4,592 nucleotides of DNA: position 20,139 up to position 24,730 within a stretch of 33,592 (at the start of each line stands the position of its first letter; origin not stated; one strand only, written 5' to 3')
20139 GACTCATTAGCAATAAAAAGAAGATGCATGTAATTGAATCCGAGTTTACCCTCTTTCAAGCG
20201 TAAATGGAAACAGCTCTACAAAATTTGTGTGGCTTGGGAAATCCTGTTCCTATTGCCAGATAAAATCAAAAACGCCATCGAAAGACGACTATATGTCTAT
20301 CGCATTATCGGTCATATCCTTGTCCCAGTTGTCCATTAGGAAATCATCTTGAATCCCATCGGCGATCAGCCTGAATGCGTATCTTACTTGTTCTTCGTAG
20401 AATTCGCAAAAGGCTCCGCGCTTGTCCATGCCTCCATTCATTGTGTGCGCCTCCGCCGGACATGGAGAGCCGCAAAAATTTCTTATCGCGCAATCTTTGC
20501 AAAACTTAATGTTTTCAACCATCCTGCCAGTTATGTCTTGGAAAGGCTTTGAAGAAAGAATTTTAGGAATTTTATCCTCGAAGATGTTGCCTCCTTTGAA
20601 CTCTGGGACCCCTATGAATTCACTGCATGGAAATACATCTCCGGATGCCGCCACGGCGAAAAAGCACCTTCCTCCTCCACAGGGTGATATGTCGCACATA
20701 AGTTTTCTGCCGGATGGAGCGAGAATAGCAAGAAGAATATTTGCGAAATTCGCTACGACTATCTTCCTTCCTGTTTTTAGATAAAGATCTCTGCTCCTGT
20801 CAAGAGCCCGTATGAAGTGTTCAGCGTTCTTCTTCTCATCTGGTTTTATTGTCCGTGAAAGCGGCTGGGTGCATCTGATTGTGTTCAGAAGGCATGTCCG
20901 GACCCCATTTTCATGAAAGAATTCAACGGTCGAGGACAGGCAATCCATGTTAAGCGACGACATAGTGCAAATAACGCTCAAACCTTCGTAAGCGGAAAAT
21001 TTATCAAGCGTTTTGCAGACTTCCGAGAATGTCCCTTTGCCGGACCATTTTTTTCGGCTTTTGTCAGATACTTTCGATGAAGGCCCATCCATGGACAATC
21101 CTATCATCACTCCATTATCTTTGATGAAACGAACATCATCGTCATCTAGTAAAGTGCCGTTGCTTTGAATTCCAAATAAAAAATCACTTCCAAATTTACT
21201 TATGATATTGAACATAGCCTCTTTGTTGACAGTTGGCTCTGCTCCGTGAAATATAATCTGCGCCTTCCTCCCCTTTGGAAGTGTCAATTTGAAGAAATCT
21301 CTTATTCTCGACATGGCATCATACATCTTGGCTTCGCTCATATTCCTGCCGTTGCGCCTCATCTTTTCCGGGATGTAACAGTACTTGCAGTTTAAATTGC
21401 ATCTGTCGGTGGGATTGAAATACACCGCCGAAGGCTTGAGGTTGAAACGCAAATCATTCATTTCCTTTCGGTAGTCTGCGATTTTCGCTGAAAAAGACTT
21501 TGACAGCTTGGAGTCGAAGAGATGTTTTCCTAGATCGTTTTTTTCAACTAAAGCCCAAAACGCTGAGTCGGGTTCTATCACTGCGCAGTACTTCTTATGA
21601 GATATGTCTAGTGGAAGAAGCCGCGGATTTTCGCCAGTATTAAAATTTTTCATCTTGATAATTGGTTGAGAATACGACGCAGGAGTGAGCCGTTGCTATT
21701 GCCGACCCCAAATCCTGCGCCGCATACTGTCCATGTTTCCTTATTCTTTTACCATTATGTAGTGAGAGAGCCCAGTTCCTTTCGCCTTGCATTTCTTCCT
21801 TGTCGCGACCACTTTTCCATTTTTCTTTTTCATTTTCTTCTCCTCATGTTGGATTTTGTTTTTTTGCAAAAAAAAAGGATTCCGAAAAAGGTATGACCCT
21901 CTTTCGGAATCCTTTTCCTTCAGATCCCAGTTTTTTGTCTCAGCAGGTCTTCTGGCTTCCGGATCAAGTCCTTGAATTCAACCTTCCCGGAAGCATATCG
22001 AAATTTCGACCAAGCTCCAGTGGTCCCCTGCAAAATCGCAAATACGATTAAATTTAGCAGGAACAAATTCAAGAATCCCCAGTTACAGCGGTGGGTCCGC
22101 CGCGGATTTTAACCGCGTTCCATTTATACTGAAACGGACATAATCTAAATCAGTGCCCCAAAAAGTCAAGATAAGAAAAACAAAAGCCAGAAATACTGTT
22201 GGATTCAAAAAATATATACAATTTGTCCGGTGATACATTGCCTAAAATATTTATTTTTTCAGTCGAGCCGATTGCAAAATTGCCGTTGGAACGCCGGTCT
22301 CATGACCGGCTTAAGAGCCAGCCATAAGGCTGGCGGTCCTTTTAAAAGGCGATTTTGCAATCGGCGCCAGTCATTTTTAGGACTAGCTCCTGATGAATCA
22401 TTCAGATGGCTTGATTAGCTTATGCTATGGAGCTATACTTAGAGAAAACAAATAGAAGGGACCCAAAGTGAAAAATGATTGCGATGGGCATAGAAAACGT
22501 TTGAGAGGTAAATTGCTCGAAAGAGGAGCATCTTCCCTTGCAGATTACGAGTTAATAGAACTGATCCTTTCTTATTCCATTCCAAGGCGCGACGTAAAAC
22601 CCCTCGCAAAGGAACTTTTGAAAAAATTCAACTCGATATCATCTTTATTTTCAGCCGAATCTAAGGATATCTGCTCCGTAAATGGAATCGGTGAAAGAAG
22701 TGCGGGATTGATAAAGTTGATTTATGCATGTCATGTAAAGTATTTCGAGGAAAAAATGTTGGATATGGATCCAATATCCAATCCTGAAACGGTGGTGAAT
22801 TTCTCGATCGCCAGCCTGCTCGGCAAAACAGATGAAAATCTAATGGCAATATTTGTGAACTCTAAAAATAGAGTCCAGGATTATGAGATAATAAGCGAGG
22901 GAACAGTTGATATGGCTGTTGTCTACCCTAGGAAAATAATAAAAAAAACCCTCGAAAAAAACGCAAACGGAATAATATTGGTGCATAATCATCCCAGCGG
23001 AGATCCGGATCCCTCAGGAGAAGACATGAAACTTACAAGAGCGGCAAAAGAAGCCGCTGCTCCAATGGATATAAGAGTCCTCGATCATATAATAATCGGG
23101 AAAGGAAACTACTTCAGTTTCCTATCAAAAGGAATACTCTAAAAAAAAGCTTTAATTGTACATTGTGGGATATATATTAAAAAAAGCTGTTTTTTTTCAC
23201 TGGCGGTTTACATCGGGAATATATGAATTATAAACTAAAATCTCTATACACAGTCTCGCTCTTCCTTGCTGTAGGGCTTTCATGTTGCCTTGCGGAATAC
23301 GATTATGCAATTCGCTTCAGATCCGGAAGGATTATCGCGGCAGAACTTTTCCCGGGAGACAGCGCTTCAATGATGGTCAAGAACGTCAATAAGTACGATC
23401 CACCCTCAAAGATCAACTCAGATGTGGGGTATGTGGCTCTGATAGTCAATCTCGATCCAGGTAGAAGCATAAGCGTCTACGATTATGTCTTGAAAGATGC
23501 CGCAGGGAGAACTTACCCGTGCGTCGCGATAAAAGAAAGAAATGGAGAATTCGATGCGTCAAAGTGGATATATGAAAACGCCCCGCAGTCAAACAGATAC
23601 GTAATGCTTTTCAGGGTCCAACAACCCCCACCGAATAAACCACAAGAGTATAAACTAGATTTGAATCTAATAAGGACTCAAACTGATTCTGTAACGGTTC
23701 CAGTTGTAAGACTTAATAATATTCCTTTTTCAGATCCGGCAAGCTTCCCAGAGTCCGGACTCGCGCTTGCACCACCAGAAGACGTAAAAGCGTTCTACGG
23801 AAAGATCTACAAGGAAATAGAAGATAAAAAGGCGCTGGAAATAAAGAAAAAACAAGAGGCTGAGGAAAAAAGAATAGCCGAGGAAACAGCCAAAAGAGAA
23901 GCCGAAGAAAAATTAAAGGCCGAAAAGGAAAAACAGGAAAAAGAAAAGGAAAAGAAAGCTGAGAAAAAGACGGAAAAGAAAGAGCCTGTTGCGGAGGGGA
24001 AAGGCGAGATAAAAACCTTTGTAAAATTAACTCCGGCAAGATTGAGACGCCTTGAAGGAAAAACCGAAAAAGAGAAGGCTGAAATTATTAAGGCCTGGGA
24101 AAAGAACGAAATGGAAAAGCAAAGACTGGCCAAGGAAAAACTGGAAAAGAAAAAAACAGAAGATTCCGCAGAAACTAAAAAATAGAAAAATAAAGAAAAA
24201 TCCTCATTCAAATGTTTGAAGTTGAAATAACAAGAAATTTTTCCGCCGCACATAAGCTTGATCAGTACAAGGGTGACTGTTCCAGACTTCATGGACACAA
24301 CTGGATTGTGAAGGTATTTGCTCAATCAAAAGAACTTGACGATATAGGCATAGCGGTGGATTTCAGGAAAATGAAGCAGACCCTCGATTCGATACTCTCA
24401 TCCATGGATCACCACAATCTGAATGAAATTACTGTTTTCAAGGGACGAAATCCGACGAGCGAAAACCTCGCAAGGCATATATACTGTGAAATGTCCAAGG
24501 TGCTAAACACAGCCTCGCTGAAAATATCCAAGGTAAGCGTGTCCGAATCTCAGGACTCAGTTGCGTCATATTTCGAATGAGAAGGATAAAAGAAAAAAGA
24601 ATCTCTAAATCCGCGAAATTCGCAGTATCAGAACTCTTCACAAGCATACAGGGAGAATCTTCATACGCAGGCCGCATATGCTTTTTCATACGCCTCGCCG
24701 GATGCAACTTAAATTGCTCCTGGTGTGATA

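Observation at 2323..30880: Highly iterated interrupted palindrome TGCGA-N3-TCGCA scattered through genes in several frames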

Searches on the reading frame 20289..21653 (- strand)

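Call 23: search_protein_families(library=pfam, proteins=[window:20289-21653:-])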
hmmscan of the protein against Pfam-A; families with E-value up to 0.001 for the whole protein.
window:20289-21653:- (454 aa): 3 families
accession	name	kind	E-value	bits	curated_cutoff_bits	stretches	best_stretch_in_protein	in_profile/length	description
PF04055.27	Radical_SAM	-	1.3e-18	68.2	29.5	1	80-245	2-165/166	Radical SAM superfamily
PF13186.11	SPASM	-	2.1e-08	34.8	21.5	1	325-388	1-66/67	Iron-sulfur cluster-binding domain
PF13353.11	Fer4_12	-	0.00034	21.4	22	1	84-205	14-130/137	4Fe-4S single cluster domain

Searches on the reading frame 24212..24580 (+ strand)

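Call 23: search_protein_families(library=pfam, proteins=[window:24212-24580:+])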
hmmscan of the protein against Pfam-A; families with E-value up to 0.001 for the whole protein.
window:24212-24580:+ (122 aa): 1 family
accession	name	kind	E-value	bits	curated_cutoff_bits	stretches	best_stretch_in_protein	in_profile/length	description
PF01242.24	PTPS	-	7.4e-37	126.4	22.4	1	4-121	2-119/121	6-pyruvoyl tetrahydropterin synthase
